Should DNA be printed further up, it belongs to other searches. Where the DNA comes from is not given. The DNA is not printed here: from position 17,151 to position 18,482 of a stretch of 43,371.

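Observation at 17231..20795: AT-rich two-gene islet: AAA+ ATPase plus cytoplasmic S8 subtilase wedged between core genes (IetAS-like candidate defence module, mechanism unknown)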

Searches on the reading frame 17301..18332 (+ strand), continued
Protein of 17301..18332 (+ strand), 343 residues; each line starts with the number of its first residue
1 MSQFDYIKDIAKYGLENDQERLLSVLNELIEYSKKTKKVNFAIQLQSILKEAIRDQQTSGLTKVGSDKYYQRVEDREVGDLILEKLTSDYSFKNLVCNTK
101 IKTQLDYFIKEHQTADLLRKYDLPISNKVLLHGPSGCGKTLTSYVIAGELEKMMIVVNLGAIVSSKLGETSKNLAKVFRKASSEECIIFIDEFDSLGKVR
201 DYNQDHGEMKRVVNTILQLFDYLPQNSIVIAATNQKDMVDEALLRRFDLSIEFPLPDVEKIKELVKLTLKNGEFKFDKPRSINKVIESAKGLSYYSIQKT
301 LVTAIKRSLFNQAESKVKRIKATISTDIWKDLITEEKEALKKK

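Call 72: search_dna_similar(query=L161:5001-5987:+, collection=plasmids, mode=protein, max_rows=60, rows=spread, max_evalue=1e-30)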
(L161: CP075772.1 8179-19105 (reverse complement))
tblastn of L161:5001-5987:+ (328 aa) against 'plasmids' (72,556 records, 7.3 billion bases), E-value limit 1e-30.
Records with a match: 592; places in all: 600; records where one place covers at least 80% of the query: 499.
Best place of each record, by identity: >=99% 3; 90-95% 2; 80-90% 1; 60-80% 2; <60% 584.
By first word of the organism name: Klebsiella 204; Rhizobium 70; Agrobacterium 60; Bradyrhizobium 36; Burkholderia 25; Enterobacter 14; Enterococcus 10; Rhodococcus 8; Sinorhizobium 7; Leptolyngbya 7; and 80 more.
By predicted mobility (MOB-suite, as given by PLSDB): conjugative 386; non-mobilizable 165; mobilizable 41.
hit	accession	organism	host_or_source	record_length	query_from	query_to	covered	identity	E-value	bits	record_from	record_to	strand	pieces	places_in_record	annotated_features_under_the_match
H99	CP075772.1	Pseudomonas aeruginosa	Homo sapiens,Cell culture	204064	1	328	100%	100.0%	0e+0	633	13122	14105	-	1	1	ATP-binding protein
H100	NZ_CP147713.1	Bradyrhizobium septentrionale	Glycine max,cell culture,Root nodule ...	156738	1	328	100%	37.8%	8e-59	211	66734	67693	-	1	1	ATP-binding protein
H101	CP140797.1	Rhizobium beringeri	Trifolium pratense,whole organism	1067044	1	328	100%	37.2%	2e-57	207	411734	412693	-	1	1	ATP-binding protein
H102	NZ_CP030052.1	Bradyrhizobium guangdongense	peanut,cell culture,roots of peanut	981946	1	305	93%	39.9%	5e-53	194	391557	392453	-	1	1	ATP-binding protein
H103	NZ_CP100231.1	Burkholderia glumae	cell culture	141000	1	322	98%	37.7%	1e-48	181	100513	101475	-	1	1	ATP-binding protein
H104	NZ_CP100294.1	Burkholderia glumae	cell culture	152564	1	322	98%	37.7%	1e-48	181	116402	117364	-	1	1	ATP-binding protein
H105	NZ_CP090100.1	Rhizobium leguminosarum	Trifolium pratense,Cell culture,Plant ...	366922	1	328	100%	36.6%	9e-58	207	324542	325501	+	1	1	ATP-binding protein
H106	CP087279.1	Ralstonia solanacearum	Tobacco,whole organism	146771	1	321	98%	36.7%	2e-48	181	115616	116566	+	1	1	record has no annotation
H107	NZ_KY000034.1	Agrobacterium sp.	-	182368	1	320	98%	36.5%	4e-45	171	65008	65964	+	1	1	ATP-binding protein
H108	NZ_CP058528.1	Agrobacterium tumefaciens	-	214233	1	320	98%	36.5%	4e-45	171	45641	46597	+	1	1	ATP-binding protein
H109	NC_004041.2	Rhizobium etli CFN 42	-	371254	1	320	98%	36.0%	1e-44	170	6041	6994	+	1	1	ATP-binding protein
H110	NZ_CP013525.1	Rhizobium phaseoli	Phaseolus vulgaris,Whole ...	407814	1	315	96%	36.2%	2e-50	187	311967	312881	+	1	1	ATP-binding protein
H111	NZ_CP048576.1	Agrobacterium tumefaciens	-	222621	1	320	98%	35.6%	3e-43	166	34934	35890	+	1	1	ATP-binding protein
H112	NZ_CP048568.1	Agrobacterium tumefaciens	walnut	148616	1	320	98%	35.6%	4e-43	165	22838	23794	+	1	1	AAA family ATPase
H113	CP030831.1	Neorhizobium sp. NCHU2750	Rosa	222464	1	320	98%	35.6%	5e-43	165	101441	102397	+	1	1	ATPase AAA family protein | hypothetical protein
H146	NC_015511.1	Haliscomenobacter hydrossis DSM 1100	activated sludge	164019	1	325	99%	31.7%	2e-46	175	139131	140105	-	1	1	ATP-binding protein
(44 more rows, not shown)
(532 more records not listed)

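Call 73: get_annotated_region(hit=H146, flank=6000)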
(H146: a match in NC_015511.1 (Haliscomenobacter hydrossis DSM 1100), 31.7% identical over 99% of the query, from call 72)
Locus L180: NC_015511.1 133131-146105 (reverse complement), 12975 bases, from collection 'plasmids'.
description: Haliscomenobacter hydrossis DSM 1100 plasmid pHALHY01, complete sequence
organism: Haliscomenobacter hydrossis DSM 1100 (NCBI taxid 760192)
taxonomy: Bacteria; Bacteroidota; Saprospiria; Saprospirales; Haliscomenobacteraceae; Haliscomenobacter; Haliscomenobacter hydrossis; Haliscomenobacter hydrossis DSM 1100
host: -; source: activated sludge; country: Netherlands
typing (MOB-suite, as given by PLSDB): non-mobilizable; replicon rep_cluster_246
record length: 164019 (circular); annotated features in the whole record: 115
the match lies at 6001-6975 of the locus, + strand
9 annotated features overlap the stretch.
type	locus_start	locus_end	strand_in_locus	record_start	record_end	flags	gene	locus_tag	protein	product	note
CDS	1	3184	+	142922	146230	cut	-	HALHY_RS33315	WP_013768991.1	type I restriction endonuclease subunit R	-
CDS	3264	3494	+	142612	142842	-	-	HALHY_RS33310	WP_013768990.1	hypothetical protein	-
CDS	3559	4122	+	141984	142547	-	-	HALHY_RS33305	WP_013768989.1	hypothetical protein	-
CDS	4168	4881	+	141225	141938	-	-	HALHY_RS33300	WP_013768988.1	hypothetical protein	-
CDS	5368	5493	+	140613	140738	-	-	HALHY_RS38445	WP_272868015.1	hypothetical protein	-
CDS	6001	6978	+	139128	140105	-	-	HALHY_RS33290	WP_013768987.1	ATP-binding protein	-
CDS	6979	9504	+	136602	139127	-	-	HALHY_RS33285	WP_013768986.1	S8 family peptidase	-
CDS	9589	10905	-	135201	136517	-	-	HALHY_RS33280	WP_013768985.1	BACON domain-containing protein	-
CDS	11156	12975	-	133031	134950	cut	-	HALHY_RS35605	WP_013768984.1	hypothetical protein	-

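Call 76: get_annotated_region(hit=H50, flank=2500)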
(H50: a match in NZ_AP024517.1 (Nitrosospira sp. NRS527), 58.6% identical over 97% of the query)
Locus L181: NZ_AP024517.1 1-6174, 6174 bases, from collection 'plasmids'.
description: Nitrosospira sp. NRS527 plasmid pNRS527-2, complete sequence
organism: Nitrosospira sp. NRS527 (NCBI taxid 155925)
taxonomy: Bacteria; Pseudomonadota; Betaproteobacteria; Nitrosomonadales; Nitrosomonadaceae; Nitrosospira; Nitrosospira sp. NRS527
host: -; source: Oryza sativa; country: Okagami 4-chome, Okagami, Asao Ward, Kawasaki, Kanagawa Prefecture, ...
typing (MOB-suite, as given by PLSDB): non-mobilizable
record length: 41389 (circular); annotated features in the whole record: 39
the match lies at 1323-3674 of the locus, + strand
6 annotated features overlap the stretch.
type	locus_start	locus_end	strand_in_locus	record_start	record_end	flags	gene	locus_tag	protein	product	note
CDS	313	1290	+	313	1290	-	-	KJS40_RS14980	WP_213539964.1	ATP-binding protein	-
CDS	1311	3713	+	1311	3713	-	-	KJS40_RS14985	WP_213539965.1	S8 family peptidase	-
CDS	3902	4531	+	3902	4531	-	-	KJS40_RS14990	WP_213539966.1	recombinase family protein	GO:0006310 - DNA recombination [Evidence IEA]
CDS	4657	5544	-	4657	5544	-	-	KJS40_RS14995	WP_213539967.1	LysR family transcriptional regulator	-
CDS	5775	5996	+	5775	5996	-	-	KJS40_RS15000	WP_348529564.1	isochorismatase family protein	-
CDS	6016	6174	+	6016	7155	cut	-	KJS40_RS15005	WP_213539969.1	hypothetical protein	-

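Call 77: get_annotated_region(hit=H51, flank=2500)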
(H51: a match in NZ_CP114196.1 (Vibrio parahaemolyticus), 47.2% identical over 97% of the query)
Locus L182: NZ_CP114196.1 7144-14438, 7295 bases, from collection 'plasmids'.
description: Vibrio parahaemolyticus strain vp-HL-202005 plasmid pHLA, complete sequence
organism: Vibrio parahaemolyticus (NCBI taxid 670)
taxonomy: Bacteria; Pseudomonadota; Gammaproteobacteria; Vibrionales; Vibrionaceae; Vibrio; Vibrio parahaemolyticus
host: -; source: Penaeus vannamei,cell culture,Shrimp farm; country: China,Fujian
typing (MOB-suite, as given by PLSDB): non-mobilizable; replicon rep_cluster_858
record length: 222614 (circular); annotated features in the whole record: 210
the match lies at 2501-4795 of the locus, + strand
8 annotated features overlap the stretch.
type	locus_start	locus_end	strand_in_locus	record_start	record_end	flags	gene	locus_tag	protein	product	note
CDS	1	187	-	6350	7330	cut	-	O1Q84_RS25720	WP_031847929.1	adenosine deaminase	-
CDS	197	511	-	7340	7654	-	-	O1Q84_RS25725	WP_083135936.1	helix-turn-helix transcriptional regulator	-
CDS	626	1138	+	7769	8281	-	-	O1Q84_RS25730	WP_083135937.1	hypothetical protein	-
CDS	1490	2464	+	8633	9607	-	-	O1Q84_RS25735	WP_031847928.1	ATP-binding protein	-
CDS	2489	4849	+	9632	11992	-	-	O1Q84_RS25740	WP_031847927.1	S8 family peptidase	-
CDS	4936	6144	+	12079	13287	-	-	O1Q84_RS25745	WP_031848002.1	IS256 family transposase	-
CDS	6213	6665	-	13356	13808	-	-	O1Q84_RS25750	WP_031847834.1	hypothetical protein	-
CDS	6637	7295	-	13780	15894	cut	-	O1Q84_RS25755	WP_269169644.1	integrase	-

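Call 78: get_annotated_region(hit=H52, flank=2500)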
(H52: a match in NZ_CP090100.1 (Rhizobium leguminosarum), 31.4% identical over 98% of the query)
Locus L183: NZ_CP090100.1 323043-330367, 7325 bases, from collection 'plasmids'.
description: Rhizobium leguminosarum strain Tp73_4 plasmid pRLTp73_2, complete sequence
organism: Rhizobium leguminosarum (NCBI taxid 384)
taxonomy: Bacteria; Pseudomonadota; Alphaproteobacteria; Hyphomicrobiales; Rhizobiaceae; Rhizobium; Rhizobium leguminosarum
host: -; source: Trifolium pratense,Cell culture,Plant nodule; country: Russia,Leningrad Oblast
typing (MOB-suite, as given by PLSDB): conjugative; replicon rep_cluster_287; relaxase MOBP,MOBP; mating-pair formation MPF_T
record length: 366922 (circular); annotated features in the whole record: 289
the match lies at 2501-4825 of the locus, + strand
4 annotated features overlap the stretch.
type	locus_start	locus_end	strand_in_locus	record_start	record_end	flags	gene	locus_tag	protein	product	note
CDS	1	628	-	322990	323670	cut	-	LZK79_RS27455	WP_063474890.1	GntR family transcriptional regulator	-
CDS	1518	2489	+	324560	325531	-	-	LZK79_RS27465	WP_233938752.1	ATP-binding protein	-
CDS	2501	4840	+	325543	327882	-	-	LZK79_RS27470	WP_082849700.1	S8 family peptidase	-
CDS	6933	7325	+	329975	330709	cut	istB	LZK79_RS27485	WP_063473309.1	IS21-like element helper ATPase IstB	-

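Call 79: get_annotated_region(hit=H64, flank=2500)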
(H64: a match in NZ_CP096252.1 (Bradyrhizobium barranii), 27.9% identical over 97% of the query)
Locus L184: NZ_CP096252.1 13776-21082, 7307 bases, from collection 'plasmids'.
description: Bradyrhizobium barranii subsp. apii strain 38S5 plasmid pBb38S5a, complete sequence
organism: Bradyrhizobium barranii (NCBI taxid 2819348)
taxonomy: Bacteria; Pseudomonadota; Alphaproteobacteria; Hyphomicrobiales; Nitrobacteraceae; Bradyrhizobium; Bradyrhizobium barranii
host: -; source: Glycine max cv. AC Glengarry,Cell Culture,Root nodule from soybean plant inoculated with root zone soil from ...; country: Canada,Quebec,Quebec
typing (MOB-suite, as given by PLSDB): conjugative; replicon rep_cluster_506; relaxase MOBP,MOBP; mating-pair formation MPF_T
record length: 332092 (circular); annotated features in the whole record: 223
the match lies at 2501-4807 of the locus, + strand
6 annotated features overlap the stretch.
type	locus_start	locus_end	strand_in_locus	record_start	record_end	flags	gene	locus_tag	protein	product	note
CDS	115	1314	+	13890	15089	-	-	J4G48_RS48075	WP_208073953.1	RHE_PE00001 family protein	-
CDS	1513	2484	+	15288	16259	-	-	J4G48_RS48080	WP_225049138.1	ATP-binding protein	-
CDS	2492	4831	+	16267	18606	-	-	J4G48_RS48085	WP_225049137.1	S8 family peptidase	-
CDS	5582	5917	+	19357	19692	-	-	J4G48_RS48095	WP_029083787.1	type II toxin-antitoxin system PrlF family antitoxin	-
CDS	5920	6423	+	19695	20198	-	-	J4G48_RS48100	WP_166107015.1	type II toxin-antitoxin system YhaV family toxin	-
CDS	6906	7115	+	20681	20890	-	-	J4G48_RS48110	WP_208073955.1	DUF736 family protein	-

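Call 80: get_annotated_region(hit=H86, flank=2500)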
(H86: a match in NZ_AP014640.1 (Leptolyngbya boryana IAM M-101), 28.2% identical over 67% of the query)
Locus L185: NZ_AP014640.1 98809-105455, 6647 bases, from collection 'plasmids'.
description: Leptolyngbya boryana IAM M-101 plasmid pLBX
organism: Leptolyngbya boryana IAM M-101 (NCBI taxid 411966)
taxonomy: Bacteria; Cyanobacteriota; Cyanophyceae; Leptolyngbyales; Leptolyngbyaceae; Leptolyngbya; Leptolyngbya boryana; Leptolyngbya boryana IAM M-101
host: -; source: -; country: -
typing (MOB-suite, as given by PLSDB): non-mobilizable
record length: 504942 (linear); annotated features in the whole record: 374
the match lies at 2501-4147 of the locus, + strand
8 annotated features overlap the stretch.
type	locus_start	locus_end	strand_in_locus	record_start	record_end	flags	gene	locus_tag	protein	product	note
CDS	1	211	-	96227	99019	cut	-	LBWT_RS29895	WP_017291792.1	DUF1156 domain-containing protein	-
CDS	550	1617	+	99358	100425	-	-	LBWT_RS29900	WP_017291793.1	ATP-binding protein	-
CDS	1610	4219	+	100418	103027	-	-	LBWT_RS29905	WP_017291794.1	S8 family peptidase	-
CDS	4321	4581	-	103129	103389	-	-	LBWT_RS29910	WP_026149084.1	hypothetical protein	-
CDS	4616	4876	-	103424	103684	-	-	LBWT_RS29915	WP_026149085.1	hypothetical protein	-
CDS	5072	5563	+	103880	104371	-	-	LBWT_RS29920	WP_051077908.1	MerR family transcriptional regulator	GO:0006355 - regulation of DNA-templated transcription [Evidence IEA]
CDS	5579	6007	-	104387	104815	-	-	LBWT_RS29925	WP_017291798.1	hypothetical protein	-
CDS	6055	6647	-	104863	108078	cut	-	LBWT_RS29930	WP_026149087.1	DUF499 domain-containing protein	-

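Call 81: get_annotated_region(hit=H90, flank=2500)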
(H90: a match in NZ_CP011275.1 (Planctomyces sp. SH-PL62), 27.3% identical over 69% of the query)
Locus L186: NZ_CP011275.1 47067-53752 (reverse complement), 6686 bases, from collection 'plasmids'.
description: Planctomyces sp. SH-PL62 plasmid pPL62-2, complete sequence
organism: Planctomyces sp. SH-PL62 (NCBI taxid 1636152)
taxonomy: Bacteria; Planctomycetota; Planctomycetia; Planctomycetales; Planctomycetaceae; Planctomyces; Planctomyces sp. SH-PL62
host: -; source: cell culture,sugar beet rhizosphere; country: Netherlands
typing (MOB-suite, as given by PLSDB): non-mobilizable; replicon rep_cluster_1432
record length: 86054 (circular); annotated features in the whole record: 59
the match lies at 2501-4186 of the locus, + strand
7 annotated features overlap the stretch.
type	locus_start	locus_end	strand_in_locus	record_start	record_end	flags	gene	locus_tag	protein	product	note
CDS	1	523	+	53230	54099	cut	-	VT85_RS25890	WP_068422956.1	ParA family protein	-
CDS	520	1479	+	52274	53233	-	-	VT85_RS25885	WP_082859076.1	ParB/RepB/Spo0J family partition protein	GO:0007059 - chromosome segregation [Evidence IEA]; GO:0000910 - cytokinesis [Evidence IEA]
CDS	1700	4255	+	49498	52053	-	-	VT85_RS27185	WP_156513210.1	S8 family peptidase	-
CDS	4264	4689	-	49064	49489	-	-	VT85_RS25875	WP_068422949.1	hypothetical protein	-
CDS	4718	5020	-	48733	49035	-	-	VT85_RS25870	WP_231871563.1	Dna2/Cas4 domain-containing protein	-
CDS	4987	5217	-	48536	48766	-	-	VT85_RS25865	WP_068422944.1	hypothetical protein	-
CDS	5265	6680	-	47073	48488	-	-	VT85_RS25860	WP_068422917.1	IS701 family transposase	-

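Call 82: get_annotated_region(hit=H92, flank=2500)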
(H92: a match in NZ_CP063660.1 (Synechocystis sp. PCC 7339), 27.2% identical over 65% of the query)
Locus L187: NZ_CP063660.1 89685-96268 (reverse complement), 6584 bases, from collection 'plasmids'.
description: Synechocystis sp. PCC 7339 plasmid pSyn7339_1, complete sequence
organism: Synechocystis sp. PCC 7339 (NCBI taxid 2782213)
taxonomy: Bacteria; Cyanobacteriota; Cyanophyceae; Synechococcales; Merismopediaceae; Synechocystis; Synechocystis sp. PCC 7339
host: -; source: cell culture,Tidal pool; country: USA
typing (MOB-suite, as given by PLSDB): non-mobilizable
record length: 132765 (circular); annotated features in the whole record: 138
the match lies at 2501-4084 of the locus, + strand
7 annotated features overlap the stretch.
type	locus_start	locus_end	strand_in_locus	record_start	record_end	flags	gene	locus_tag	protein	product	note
CDS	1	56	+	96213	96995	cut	-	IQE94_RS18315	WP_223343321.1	Rpn family recombination-promoting nuclease/putative transposase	-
CDS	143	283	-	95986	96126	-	-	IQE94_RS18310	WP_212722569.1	hypothetical protein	-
CDS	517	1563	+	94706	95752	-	-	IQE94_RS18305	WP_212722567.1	ATP-binding protein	-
CDS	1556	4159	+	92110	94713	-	-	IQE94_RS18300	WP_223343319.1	S8 family peptidase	-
CDS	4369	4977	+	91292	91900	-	-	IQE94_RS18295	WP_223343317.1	hypothetical protein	-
CDS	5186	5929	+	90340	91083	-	-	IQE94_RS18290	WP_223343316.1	hypothetical protein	-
CDS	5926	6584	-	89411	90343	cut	-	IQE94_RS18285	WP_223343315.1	SurA N-terminal domain-containing protein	-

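Call 83: get_annotated_region(hit=H91, flank=2500)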
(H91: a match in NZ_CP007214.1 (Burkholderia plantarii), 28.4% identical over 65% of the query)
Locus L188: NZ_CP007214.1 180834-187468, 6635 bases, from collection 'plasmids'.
description: Burkholderia plantarii strain ATCC 43733 plasmid bpln_1p, complete sequence
organism: Burkholderia plantarii (NCBI taxid 41899)
taxonomy: Bacteria; Pseudomonadota; Betaproteobacteria; Burkholderiales; Burkholderiaceae; Burkholderia; Burkholderia plantarii
host: -; source: -; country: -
typing (MOB-suite, as given by PLSDB): conjugative; replicon rep_cluster_1107; relaxase MOBF; mating-pair formation MPF_F
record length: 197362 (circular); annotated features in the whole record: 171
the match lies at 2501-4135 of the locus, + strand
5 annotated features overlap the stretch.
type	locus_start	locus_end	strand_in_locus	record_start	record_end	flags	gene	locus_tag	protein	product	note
CDS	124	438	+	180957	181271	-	-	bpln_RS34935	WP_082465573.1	DNA-binding transcriptional regulator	-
CDS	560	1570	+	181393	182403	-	-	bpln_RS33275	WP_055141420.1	AAA family ATPase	-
CDS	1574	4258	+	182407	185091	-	-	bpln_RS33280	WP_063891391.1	S8 family peptidase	-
CDS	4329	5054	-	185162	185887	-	-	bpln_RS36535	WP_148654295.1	hypothetical protein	-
CDS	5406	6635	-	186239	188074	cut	-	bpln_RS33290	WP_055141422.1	site-specific integrase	-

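Call 105: search_protein_families(library=padloc, alignment_id=A7, max_evalue=1e-10)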
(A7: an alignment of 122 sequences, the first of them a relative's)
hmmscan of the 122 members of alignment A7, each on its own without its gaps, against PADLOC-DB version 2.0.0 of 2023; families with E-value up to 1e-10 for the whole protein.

A. member 1, L102:6923-9595:- (890 aa): 4 families
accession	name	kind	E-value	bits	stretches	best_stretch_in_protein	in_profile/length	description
PDLC03648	REase_III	-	7.3e-159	528.6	2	82-469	2-403/871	Type III restriction enzyme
PDLC03647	REase_III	-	3.2e-18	63.3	1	367-462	501-595/989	Type III restriction enzyme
PDLC03651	REase_III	-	1e-12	45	0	63-222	70-210/873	Type III restriction enzyme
PDLC03650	REase_III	-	3.9e-12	43.4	1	198-462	223-462/898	Type III restriction enzyme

B. families by the number of members that match (of 122 scanned): 342 families (the first 25 are shown)
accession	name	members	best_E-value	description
PDLC03021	MTase_I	3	5.2e-171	Type I methyltransferase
PDLC03348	MTase_II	3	3.9e-30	Type II methyltransferase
PDLC03335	MTase_II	3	2.3e-21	Type II methyltransferase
PDLC02527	PglX|PglXI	3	2.9e-19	PglX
PDLC03609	REase_MTase_IIG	2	6e-294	Type IIG restriction enzyme-methyltransferase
PDLC03612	REase_MTase_IIG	2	5.3e-242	Type IIG restriction enzyme-methyltransferase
PDLC03629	REase_MTase_IIG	2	1.5e-56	Type IIG restriction enzyme-methyltransferase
PDLC04134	mad2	2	4.3e-49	mads_2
PDLC03604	REase_MTase_IIG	2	2.2e-47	Type IIG restriction enzyme-methyltransferase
PDLC02643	DrmMI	2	1.5e-36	DrmMI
PDLC03596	REase_MTase_IIG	2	8.8e-35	Type IIG restriction enzyme-methyltransferase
PDLC02521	PglX|PglXI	2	1.3e-27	PglX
PDLC02638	DrmMI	2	5.8e-27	DrmMI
PDLC03038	MTase_I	2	2.6e-24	Type I methyltransferase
PDLC03754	RT_UG17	2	3.5e-24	DRT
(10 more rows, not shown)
